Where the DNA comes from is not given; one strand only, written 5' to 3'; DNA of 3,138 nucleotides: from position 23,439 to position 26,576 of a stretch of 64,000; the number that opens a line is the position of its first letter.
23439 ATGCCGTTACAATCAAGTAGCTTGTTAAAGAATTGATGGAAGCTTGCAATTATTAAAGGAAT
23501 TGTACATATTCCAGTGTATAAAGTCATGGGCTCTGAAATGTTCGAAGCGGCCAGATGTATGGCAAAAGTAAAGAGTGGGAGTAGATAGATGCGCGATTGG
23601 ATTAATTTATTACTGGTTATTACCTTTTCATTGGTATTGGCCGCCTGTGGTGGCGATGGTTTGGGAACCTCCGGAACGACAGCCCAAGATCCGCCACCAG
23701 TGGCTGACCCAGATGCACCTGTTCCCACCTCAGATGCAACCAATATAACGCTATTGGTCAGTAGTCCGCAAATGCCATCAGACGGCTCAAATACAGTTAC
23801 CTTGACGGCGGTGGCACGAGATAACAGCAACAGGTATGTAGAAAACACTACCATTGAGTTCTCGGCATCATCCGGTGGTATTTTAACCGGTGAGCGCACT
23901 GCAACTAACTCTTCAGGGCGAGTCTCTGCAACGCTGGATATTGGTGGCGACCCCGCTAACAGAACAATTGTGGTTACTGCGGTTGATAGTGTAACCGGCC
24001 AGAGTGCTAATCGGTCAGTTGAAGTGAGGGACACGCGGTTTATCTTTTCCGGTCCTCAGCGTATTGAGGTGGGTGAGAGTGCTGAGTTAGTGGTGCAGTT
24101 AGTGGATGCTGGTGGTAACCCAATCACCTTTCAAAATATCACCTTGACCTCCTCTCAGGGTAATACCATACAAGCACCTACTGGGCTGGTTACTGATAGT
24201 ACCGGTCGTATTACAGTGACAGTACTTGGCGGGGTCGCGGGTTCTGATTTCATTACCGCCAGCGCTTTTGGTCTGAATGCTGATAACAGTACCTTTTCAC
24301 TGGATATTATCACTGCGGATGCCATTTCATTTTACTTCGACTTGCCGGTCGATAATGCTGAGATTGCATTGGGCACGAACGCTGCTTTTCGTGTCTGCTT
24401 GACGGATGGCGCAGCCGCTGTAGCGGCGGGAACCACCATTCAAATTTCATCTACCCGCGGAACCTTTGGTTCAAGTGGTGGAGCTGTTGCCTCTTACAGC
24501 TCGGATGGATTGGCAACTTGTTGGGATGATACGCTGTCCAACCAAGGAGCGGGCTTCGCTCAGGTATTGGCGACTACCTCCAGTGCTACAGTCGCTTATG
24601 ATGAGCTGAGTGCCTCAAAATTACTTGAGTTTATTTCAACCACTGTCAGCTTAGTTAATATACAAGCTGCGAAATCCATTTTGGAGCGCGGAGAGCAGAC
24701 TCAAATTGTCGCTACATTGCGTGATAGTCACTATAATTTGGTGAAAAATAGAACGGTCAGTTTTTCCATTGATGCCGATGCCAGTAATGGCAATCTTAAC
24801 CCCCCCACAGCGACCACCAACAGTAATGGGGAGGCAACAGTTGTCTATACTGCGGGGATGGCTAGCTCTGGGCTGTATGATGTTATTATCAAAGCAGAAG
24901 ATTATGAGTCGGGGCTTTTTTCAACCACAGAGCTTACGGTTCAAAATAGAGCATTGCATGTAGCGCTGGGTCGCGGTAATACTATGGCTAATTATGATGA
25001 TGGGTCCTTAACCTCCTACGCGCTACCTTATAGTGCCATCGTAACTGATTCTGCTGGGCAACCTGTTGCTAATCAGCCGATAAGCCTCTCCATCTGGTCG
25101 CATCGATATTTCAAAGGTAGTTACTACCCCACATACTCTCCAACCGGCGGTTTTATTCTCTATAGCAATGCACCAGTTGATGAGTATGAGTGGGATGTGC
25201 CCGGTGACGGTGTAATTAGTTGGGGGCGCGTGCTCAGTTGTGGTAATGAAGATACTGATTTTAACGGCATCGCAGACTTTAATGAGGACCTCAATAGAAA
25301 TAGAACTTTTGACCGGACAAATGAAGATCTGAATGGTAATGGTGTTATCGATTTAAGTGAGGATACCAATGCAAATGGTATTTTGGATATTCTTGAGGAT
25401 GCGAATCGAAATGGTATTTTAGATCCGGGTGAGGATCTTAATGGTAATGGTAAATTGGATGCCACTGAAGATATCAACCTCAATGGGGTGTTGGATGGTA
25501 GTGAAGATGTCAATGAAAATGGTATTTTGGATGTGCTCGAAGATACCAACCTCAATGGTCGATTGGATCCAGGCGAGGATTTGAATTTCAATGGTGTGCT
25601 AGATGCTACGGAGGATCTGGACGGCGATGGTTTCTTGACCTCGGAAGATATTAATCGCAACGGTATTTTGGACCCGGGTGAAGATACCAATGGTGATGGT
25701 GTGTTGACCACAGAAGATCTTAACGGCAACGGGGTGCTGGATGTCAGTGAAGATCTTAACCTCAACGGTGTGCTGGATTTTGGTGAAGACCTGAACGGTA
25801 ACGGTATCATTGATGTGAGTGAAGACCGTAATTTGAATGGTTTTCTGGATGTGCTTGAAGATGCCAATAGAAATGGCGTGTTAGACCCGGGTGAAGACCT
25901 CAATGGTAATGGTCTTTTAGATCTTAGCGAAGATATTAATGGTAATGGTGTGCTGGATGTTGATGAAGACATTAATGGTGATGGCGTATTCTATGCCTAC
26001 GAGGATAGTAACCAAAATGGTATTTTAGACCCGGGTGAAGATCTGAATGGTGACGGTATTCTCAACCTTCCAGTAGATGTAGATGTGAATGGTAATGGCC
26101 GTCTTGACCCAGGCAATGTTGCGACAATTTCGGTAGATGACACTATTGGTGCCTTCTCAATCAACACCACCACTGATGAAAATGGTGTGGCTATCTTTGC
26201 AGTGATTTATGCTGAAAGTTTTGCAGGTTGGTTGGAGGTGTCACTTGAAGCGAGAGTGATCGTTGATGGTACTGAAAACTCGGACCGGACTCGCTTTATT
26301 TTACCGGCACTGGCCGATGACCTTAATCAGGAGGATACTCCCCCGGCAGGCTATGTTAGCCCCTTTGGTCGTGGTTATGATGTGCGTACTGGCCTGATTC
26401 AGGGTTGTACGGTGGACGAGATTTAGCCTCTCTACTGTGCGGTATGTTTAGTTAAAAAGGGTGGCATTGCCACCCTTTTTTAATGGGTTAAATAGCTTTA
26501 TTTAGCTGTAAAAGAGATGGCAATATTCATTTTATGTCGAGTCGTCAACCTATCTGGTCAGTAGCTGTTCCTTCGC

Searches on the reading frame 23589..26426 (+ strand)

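Call 27: search_protein_families(library=pfam, proteins=[window:23589-26426:+], max_evalue=0.01)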
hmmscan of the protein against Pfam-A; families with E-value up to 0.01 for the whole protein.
window:23589-26426:+ (945 aa): 3 families
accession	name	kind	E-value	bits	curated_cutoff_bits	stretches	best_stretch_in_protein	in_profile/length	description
PF02369.22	Big_1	-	1.5e-30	105.6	34.9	3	53-117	2-67/93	Bacterial Ig-like domain (group 1)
PF09134.16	Invasin_D3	-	1.7e-11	44.9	33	3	358-432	7-78/98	Invasin, domain 3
PF01835.25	MG2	-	9.4e-05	23.1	32.8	0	359-446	5-92/96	MG2 domain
